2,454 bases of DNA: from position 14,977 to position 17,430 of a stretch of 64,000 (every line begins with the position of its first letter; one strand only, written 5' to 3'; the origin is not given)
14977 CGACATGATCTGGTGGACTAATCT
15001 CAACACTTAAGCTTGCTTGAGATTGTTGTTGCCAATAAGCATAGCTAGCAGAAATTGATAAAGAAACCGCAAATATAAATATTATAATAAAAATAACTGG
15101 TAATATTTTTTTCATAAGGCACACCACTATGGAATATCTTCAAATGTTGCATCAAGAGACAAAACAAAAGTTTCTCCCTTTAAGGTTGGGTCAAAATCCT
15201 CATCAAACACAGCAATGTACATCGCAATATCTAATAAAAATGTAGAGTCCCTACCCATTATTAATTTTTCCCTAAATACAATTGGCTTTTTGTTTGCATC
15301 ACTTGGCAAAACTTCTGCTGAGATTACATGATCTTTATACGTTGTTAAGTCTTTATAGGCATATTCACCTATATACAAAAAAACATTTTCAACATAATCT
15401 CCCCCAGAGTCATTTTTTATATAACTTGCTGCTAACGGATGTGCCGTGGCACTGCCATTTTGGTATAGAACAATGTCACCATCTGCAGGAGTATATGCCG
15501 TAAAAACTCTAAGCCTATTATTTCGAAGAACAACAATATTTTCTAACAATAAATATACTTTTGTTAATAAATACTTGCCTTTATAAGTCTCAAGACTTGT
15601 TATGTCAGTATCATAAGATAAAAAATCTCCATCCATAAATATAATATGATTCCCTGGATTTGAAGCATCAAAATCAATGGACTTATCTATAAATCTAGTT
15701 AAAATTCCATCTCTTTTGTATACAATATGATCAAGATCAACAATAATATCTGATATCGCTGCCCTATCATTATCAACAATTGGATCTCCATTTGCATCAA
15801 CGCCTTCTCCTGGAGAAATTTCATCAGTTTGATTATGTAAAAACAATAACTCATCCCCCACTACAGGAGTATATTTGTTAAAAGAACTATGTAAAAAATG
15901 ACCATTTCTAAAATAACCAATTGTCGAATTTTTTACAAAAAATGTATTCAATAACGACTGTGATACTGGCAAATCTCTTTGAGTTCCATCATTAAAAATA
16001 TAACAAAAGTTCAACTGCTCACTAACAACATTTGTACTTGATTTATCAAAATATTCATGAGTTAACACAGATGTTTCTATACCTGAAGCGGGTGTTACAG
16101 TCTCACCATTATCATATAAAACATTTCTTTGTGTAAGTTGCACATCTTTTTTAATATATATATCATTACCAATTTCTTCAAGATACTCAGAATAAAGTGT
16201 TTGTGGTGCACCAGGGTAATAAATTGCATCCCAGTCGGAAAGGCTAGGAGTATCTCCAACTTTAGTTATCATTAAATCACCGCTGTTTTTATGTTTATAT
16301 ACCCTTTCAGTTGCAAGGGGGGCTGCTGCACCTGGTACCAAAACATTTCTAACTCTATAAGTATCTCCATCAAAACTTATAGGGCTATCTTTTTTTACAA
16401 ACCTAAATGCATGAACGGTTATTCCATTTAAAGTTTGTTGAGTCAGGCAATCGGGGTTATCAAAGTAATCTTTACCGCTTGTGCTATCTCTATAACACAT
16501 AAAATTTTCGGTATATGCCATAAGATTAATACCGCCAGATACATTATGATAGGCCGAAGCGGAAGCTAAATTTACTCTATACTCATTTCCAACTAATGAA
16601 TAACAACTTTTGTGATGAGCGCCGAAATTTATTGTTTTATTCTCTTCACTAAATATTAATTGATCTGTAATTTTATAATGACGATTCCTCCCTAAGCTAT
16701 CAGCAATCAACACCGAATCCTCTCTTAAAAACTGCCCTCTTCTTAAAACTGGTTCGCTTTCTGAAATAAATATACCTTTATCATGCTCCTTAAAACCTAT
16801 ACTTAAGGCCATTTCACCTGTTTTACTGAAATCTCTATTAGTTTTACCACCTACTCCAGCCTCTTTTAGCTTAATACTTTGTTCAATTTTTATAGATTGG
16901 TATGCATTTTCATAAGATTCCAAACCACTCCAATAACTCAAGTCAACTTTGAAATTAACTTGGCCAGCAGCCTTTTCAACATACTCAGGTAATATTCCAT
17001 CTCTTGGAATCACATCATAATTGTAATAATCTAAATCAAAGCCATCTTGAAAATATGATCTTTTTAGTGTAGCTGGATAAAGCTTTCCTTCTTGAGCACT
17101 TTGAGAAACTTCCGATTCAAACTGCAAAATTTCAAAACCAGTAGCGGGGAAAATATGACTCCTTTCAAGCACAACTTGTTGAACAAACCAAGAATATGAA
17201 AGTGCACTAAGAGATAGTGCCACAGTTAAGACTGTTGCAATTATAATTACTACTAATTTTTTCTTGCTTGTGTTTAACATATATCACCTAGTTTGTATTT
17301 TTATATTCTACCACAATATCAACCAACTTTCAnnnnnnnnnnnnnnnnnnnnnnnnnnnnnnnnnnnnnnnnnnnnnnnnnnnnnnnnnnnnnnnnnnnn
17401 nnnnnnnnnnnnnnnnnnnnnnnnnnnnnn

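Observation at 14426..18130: Three co-transcribed accessory proteins share a TasA/camelysin-like (SipW-type) N-terminus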

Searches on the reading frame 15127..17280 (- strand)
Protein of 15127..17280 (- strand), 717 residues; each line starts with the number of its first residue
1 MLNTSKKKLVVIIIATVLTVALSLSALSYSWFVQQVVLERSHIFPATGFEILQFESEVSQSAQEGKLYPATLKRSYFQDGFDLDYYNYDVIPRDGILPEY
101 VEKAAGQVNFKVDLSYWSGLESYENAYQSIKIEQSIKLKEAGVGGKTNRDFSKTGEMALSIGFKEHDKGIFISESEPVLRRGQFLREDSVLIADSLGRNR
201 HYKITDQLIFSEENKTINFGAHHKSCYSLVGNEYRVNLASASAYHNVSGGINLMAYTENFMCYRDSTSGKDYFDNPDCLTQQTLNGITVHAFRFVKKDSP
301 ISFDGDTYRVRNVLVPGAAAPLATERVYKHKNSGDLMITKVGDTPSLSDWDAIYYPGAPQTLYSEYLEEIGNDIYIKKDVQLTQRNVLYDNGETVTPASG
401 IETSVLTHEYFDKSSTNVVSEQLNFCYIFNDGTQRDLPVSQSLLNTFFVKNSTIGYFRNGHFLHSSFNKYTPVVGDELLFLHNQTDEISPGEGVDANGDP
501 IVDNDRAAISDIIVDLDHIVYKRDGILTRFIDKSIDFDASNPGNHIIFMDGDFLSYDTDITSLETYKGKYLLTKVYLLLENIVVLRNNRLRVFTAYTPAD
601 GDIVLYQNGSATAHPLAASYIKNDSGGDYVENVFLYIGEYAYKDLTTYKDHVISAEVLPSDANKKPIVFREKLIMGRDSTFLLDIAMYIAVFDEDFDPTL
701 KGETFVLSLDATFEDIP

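Call 7: search_protein_families(library=ncbifam, proteins=[window:15127-17280:-], max_evalue=10)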
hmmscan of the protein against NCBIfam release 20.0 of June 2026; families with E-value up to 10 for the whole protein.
window:15127-17280:- (717 aa): 1 family
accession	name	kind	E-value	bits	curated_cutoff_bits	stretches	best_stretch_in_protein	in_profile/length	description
NF043072.1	GAS_sig_Nterm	subfamily_domain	1.4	8.5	44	1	6-25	2-21/33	SpoV family signaling peptide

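Call 8: search_protein_families(library=pfam, proteins=[window:15127-17280:-], max_evalue=10)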
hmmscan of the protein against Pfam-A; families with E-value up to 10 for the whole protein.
window:15127-17280:- (717 aa): 0 families

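Call 13: find_encoding_contigs(protein=window:15127-17280:-, flank=10000, max_places=6)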
Protein window:15127-17280:- (717 aa): 24 contigs read that carry it; 6 places shown.
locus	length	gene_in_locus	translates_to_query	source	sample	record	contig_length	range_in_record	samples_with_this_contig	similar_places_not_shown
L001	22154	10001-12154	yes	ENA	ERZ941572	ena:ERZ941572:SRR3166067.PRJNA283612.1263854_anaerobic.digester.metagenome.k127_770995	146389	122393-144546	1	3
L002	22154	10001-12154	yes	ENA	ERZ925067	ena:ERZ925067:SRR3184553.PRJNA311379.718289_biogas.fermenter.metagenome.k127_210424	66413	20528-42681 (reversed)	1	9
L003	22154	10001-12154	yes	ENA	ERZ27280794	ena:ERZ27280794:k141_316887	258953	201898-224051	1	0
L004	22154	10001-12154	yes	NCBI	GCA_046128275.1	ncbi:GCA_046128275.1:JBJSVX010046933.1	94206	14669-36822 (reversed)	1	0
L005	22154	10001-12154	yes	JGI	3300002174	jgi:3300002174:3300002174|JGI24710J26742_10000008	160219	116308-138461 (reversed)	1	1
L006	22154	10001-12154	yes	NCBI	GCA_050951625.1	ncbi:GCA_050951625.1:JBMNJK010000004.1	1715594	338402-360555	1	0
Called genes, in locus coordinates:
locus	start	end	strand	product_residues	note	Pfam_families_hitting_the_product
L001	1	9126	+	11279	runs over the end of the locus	-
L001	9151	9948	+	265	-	-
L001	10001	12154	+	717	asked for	-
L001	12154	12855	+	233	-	PF13306:LRR_5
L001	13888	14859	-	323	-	PF21948:LplA-B_cat, PF03099:BPL_LplA_LipB, PF10437:Lip_prot_lig_C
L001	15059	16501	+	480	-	PF13347:MFS_2, PF07690:MFS_1 (weak)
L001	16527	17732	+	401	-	PF00465:Fe-ADH, PF13685:Fe-ADH_2, PF25137:ADH_Fe_C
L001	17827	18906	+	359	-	PF13167:GTP-bdg_N, PF16360:GTP-bdg_M, PF00009:GTP_EFTU (faint), PF01926:MMR_HSR1, PF02421:FeoB_N (weak), PF16897:MMR_HSR1_Xtn (weak)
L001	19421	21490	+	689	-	PF13306:LRR_5, PF13855:LRR_8 (faint), PF13306:LRR_5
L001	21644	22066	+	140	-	-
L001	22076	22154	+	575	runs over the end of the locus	PF00587:tRNA-synt_2b, PF04073:tRNA_edit, PF03129:HGTP_anticodon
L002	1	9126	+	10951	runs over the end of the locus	?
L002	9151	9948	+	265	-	-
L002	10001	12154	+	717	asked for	-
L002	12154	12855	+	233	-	PF13306:LRR_5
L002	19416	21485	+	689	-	PF13306:LRR_5, PF13855:LRR_8 (faint), PF13306:LRR_5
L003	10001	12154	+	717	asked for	-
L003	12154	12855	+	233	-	PF13306:LRR_5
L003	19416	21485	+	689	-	PF13306:LRR_5, PF13855:LRR_8 (faint), PF13306:LRR_5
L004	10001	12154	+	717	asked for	-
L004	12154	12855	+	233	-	PF13306:LRR_5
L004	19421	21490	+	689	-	PF13306:LRR_5, PF13855:LRR_8 (faint), PF13306:LRR_5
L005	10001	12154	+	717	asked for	-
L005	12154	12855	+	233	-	PF13306:LRR_5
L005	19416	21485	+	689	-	PF13306:LRR_5, PF13855:LRR_8 (faint), PF13306:LRR_5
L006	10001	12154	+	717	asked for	-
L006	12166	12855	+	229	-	PF13306:LRR_5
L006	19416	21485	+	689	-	PF13306:LRR_5, PF13855:LRR_8 (faint), PF13306:LRR_5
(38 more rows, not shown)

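Call 15: find_homologous_proteins(query=window:15127-17280:-, max_evalue=0.01)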
Query window:15127-17280:- (717 aa): 2 proteins with E <= 0.01 among 8000 candidates.
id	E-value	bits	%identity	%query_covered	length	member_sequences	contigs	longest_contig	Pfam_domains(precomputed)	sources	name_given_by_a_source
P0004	0.0e+0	1549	95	100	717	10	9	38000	-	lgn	-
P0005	5.4e-217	741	51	100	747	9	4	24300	-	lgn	-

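Call 16: find_encoding_contigs(protein=P0005, flank=10000, max_places=4)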
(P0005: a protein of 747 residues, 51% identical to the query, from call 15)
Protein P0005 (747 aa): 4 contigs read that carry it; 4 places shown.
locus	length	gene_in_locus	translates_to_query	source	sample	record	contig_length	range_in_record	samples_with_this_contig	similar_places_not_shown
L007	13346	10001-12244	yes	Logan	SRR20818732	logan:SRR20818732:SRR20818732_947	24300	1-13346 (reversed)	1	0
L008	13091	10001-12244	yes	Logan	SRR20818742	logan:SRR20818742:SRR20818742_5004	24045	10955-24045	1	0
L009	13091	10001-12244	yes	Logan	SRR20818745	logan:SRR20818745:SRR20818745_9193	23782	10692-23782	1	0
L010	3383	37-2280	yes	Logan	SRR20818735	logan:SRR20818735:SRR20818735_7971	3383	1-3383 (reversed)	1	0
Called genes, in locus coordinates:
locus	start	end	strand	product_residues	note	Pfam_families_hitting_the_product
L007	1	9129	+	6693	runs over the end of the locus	?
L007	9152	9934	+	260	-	-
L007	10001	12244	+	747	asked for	-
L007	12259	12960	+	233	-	PF13306:LRR_5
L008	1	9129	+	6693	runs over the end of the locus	?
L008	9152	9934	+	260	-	-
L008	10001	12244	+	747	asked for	-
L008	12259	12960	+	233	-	PF13306:LRR_5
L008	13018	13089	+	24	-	?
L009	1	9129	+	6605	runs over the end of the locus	?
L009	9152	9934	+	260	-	-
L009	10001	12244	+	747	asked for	-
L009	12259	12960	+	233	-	PF13306:LRR_5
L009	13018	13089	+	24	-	?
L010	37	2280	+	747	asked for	-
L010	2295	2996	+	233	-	PF13306:LRR_5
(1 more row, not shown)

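Call 35: search_protein_representatives(alignment_id=A4)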
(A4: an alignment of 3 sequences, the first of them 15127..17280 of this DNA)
Query: 3 sequences, 717 profile positions. Proteins with E-value up to 0.001 (for the whole library): 11; up to 1e-10: 4; up to 1e-30: 1. The best 11 are listed.
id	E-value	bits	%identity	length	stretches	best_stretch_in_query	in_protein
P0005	0.0e+00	1349.0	-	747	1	2-716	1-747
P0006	2.9e-27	112.0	-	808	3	26-207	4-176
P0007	3.2e-27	111.9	-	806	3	6-174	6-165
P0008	3.5e-19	85.3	-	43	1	675-717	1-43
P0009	2.4e-05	39.5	-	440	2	3-157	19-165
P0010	3.0e-05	39.2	-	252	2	5-182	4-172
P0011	7.6e-05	37.9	-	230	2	7-118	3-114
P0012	1.5e-04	36.9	-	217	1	5-143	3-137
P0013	2.0e-04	36.5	-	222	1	4-132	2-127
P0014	6.9e-04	34.7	-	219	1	5-144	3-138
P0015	9.3e-04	34.3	-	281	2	2-123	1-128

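Call 37: search_protein_families(library=ncbifam, proteins=[P0006, P0007, P0009, P0010, P0011, P0012, P0013, P0014, P0015], max_evalue=1)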
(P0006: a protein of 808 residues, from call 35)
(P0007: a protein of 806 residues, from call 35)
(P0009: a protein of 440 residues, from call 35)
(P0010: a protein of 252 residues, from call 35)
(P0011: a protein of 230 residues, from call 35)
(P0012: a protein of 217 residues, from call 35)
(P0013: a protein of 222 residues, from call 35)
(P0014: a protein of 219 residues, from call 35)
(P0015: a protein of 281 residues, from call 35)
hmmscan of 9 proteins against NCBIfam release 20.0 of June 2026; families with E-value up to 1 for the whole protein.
P0006 (808 aa): 2 families
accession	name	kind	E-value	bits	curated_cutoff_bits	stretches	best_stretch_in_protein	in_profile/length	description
NF007689.0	PRK10365.1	equivalog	0.011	14.6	760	1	502-533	290-321/441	sigma-54-dependent response regulator transcription factor ZraR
NF049963.1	RespRegFlgRCampy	domain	0.017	14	750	1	500-533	283-316/429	fla regulon two-component system response regulator FlgR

P0007 (806 aa): 0 families

P0009 (440 aa): 1 family
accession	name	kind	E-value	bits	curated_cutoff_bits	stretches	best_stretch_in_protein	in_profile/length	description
NF004285.1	PRK05696.1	equivalog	0.1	12.4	179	1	14-53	9-45/171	flagellar basal body-associated protein FliL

P0010 (252 aa): 1 family
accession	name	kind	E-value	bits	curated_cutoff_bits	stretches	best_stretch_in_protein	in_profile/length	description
NF004285.1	PRK05696.1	equivalog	0.11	12.3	179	1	3-33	16-42/171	flagellar basal body-associated protein FliL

P0011 (230 aa): 4 families
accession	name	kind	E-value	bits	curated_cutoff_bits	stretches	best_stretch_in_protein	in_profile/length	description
TIGR01922.1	purO_arch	equivalog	0.007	16.1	158.35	1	118-154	51-88/199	IMP cyclohydrolase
NF003167.0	PRK04151.1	equivalog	0.0087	15.6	150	1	114-154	47-88/199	IMP cyclohydrolase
TIGR03531.1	selenium_SpcS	equivalog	0.058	12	224.85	1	36-75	271-310/444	O-phosphoseryl-tRNA(Sec) selenium transferase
TIGR04088.1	cognate_SipW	domain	0.1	12.8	19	1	18-38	7-27/34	SipW-dependent-type signal peptide-containing protein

P0012 (217 aa): 3 families
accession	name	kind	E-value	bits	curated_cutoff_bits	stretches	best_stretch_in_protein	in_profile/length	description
NF009001.0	PRK12346.1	subfamily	0.0061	16.1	439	1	72-109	13-52/316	transaldolase A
NF041605.1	gln_syn_GlnII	equivalog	0.11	11.6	500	1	56-102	47-93/333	glutamine synthetase GlnII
NF007152.0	PRK09586.1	equivalog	0.12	11.5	516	1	96-155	207-266/477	PTS N-acetylmuramic acid transporter subunit IIBC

P0013 (222 aa): 1 family
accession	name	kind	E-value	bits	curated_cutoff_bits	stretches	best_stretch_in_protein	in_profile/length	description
NF040912.1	SGM_5486_fam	subfamily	0.0079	16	35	1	4-24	12-32/37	SGM_5486 family transporter-associated protein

P0014 (219 aa): 1 family
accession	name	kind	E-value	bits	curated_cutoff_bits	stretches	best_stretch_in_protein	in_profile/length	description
TIGR00796.1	livcs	equivalog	0.055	12.5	243.4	1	4-43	269-307/405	branched-chain amino acid transport system II carrier protein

P0015 (281 aa): 0 families

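Call 38: search_protein_families(library=pfam, proteins=[P0006, P0007, P0009, P0010, P0011, P0012, P0013, P0014, P0015], max_evalue=1)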
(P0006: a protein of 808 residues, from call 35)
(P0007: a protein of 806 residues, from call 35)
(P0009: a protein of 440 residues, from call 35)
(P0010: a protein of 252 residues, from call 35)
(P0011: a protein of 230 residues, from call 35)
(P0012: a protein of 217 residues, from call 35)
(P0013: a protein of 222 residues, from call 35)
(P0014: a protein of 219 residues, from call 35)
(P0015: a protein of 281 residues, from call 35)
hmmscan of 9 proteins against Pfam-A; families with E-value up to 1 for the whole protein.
P0006 (808 aa): 1 family
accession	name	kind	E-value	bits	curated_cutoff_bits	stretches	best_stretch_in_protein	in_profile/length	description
PF01147.22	Crust_neurohorm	-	0.026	14.8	25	1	504-527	6-29/67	Crustacean CHH/MIH/GIH neurohormone family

P0007 (806 aa): 0 families

P0009 (440 aa): 0 families

P0010 (252 aa): 0 families

P0011 (230 aa): 1 family
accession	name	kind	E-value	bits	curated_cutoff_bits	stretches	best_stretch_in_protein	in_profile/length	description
PF10628.14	CotE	-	0.064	13.2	25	1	126-203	61-131/177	Outer spore coat protein E (CotE)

P0012 (217 aa): 0 families

P0013 (222 aa): 0 families

P0014 (219 aa): 1 family
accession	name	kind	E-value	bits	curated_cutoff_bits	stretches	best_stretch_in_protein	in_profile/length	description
PF05525.19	Branch_AA_trans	-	0.011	15.2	22.3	1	6-44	279-316/429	Branched-chain amino acid transport protein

P0015 (281 aa): 0 families

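Call 39: find_encoding_contigs(protein=P0007, flank=10000, max_places=3)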
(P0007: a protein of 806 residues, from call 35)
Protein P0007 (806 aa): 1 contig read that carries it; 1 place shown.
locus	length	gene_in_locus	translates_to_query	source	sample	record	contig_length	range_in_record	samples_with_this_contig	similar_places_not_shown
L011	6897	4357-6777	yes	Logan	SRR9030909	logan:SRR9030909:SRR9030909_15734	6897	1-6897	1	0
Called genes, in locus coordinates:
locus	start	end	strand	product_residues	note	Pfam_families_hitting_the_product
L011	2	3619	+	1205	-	?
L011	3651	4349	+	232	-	-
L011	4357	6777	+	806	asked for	-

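Call 40: find_encoding_contigs(protein=P0012, flank=10000, max_places=3)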
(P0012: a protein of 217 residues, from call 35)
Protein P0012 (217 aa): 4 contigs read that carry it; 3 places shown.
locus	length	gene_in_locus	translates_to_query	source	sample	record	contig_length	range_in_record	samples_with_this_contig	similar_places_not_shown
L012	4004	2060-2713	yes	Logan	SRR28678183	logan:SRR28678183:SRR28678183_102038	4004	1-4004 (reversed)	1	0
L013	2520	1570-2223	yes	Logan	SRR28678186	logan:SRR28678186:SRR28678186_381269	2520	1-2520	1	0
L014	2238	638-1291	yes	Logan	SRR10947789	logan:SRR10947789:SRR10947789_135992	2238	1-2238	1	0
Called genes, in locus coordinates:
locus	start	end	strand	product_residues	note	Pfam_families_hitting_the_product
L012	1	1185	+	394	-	?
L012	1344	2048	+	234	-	-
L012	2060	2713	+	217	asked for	-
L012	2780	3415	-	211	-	PF13306:LRR_5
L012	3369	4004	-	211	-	?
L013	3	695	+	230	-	?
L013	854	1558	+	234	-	-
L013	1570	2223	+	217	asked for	-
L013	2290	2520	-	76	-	?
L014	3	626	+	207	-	?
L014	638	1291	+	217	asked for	-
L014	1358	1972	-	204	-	PF13306:LRR_5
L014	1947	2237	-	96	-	?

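Call 41: find_encoding_contigs(protein=P0010, flank=10000, max_places=3)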
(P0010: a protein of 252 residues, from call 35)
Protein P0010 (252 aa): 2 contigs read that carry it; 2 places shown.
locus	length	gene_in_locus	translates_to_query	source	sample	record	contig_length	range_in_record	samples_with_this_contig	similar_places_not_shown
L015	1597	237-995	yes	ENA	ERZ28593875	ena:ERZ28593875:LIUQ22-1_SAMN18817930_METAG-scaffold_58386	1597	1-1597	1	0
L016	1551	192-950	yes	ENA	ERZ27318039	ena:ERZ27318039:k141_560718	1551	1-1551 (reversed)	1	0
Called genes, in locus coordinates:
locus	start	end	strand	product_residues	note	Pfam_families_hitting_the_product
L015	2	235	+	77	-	?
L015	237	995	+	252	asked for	-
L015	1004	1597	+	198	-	?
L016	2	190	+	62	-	?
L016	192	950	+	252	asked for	-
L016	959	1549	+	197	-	?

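Call 45: search_solved_structures(query=A5, max_evalue=10, show_alignments=3)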
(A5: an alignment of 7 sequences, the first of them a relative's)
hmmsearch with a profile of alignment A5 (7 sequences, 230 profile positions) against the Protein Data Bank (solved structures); distinct sequences matched with E-value up to 10: 0.

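Call 51: find_related_loci(query=A7, collection=genome_contigs, flank=10000)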
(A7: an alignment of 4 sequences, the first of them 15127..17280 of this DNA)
Query A7 (717 aa) in genome_contigs; peptide patterns used: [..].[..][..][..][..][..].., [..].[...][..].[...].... (x = any residue, [..] = any of these).
85 stretches matched a pattern; 6 encode a relative of the query (tblastn E <= 1e-3); 6 distinct loci.
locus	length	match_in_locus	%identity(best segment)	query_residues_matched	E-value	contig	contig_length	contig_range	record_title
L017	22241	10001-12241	51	2-716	0e+0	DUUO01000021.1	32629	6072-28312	MAG TPA_asm: Clostridiales bacterium isolate AS08sgBPME_231 50501_AS08, whole genome shotgun sequence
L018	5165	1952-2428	33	7-174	2e-20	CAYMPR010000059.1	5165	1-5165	MAG TPA_asm: uncultured Christensenellaceae bacterium isolate binchicken_co154_75 genome assembly, contig: NODE_36511_le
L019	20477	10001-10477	33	7-174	2e-20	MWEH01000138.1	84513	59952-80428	MAG: Firmicutes bacterium ADurb.Bin080 BWX72_contig000138, whole genome shotgun sequence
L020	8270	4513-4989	33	7-174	2e-20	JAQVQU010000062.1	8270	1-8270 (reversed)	MAG: Clostridia bacterium isolate STF1_234 NODE_29784_length_8270_cov_14.495272_Sandtown_F1, whole genome shotgun sequen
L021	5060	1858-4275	33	7-716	3e-19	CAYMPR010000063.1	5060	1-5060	MAG TPA_asm: uncultured Christensenellaceae bacterium isolate binchicken_co154_75 genome assembly, contig: NODE_37634_le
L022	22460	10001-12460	27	1-716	1e-16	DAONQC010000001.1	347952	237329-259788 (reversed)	MAG TPA_asm: Clostridia bacterium isolate AMR_MDS_4340 NODE_3_length_347952_cov_9.825647, whole genome shotgun sequence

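Call 56: predict_structure(alignment_id=A5)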
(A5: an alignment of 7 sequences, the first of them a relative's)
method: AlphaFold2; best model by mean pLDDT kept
length: 217 residues; sequences in the alignment: 7
mean_pLDDT: 52.1   pTM: 0.43
mean pLDDT of the five models: 52.1, 51.2, 49.2, 48.5, 48.4
residues with pLDDT >= 90: 0; 70-90: 40; 50-70: 74; < 50: 103
segments of 3 or more residues with pLDDT < 50: 26-87, 91-116, 192-205
pLDDT, mean of each block of 10 residues (from residue 1): 70 80 48 38 32 27 35 38 45 35 41 47 64 62 58 74 76 70 59 43 49 57
secondary structure, 60 per line:
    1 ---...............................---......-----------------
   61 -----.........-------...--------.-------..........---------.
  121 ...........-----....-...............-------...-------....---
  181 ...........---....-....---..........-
elements in order: H4-34 E38-43 E66-69 H70-74 E82-84 E101-110 E120-131 E137-140 H142-145 E146-156 E164-166 E174-177 E181-191 H195-198 H200-203 E207-216
